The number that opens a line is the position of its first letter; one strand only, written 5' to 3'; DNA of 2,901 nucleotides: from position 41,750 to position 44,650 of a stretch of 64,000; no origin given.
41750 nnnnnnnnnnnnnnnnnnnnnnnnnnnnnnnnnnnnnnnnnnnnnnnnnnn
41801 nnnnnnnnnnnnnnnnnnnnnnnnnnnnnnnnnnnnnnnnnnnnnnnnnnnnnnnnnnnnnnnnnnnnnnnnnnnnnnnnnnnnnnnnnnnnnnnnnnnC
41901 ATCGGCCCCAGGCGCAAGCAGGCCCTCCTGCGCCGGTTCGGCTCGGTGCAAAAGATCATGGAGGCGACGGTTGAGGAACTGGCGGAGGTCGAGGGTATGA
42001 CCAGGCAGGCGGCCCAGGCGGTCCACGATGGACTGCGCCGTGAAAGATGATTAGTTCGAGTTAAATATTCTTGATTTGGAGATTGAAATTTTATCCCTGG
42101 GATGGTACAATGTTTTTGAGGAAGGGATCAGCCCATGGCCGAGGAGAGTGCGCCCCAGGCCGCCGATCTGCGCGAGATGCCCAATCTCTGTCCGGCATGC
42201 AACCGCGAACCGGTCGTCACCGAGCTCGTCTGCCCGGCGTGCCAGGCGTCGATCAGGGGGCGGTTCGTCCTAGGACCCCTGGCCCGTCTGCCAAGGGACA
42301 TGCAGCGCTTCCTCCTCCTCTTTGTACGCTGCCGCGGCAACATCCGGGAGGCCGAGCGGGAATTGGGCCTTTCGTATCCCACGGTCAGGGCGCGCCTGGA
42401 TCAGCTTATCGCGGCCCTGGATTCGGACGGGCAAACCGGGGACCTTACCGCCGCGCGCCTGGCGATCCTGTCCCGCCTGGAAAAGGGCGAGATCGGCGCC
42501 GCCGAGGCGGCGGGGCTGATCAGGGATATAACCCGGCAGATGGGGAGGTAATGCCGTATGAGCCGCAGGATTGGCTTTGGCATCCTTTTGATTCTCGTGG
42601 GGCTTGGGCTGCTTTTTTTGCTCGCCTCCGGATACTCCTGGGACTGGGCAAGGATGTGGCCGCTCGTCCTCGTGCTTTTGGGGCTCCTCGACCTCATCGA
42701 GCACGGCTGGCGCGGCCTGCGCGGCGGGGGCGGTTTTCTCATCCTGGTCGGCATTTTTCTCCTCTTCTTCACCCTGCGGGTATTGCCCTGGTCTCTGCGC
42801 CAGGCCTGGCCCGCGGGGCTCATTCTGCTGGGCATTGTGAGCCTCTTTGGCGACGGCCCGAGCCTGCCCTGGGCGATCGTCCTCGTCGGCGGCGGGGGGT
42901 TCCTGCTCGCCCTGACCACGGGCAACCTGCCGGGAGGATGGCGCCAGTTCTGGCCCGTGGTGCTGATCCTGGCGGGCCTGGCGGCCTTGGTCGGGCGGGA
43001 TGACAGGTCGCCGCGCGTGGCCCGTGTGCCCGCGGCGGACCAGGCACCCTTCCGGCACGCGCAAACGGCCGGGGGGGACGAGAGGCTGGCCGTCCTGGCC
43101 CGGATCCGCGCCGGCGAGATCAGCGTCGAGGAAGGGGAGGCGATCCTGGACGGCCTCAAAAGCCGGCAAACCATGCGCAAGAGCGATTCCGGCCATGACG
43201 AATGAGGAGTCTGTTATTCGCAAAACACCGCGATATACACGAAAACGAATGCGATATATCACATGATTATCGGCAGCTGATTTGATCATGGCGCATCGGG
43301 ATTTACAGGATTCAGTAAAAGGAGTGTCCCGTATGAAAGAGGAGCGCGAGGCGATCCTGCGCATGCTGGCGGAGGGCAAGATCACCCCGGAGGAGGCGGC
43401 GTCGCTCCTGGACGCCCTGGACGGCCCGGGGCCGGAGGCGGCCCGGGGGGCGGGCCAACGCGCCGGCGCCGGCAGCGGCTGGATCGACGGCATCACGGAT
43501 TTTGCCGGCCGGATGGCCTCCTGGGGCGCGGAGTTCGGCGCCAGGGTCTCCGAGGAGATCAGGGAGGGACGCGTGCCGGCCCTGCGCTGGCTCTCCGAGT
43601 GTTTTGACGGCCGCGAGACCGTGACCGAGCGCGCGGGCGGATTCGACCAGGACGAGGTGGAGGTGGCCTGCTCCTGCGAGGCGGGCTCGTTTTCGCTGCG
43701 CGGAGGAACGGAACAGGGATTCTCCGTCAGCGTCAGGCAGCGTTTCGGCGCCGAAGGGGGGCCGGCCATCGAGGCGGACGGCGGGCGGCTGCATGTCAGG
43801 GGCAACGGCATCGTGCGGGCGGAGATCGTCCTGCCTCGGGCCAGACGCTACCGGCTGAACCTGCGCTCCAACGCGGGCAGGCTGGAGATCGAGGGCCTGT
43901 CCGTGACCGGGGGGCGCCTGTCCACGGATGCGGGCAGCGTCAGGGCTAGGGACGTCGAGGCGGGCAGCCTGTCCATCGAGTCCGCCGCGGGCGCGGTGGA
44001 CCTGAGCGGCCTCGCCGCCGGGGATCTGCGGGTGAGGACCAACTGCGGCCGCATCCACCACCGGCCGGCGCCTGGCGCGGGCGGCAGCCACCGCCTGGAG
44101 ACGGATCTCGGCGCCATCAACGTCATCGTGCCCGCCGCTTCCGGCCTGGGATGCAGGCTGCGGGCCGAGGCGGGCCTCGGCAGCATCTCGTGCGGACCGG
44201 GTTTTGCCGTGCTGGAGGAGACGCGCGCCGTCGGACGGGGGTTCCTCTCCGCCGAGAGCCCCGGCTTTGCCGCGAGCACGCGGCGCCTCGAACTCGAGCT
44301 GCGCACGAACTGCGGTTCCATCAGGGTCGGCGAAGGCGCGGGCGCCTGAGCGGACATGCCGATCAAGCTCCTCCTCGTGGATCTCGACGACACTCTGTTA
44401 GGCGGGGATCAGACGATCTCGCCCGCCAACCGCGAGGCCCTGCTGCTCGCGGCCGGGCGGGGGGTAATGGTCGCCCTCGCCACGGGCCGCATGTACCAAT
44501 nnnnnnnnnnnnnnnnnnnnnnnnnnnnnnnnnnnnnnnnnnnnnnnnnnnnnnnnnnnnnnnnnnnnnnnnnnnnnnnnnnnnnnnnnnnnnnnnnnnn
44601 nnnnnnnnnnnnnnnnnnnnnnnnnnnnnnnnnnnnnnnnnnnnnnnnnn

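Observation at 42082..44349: DUF2089 (zinc-ribbon/HTH), LiaF-like membrane protein with SHOCT tail, SHOCT-DUF4097 protein: three-gene envelope-stress-like module under a canonical promoter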

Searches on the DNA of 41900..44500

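Call 31: search_rna_families(source=window, start=41900, end=44500, threshold=evalue, max_evalue=1)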
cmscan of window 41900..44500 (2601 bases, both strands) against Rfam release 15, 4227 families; matches with E-value up to 1: 0.
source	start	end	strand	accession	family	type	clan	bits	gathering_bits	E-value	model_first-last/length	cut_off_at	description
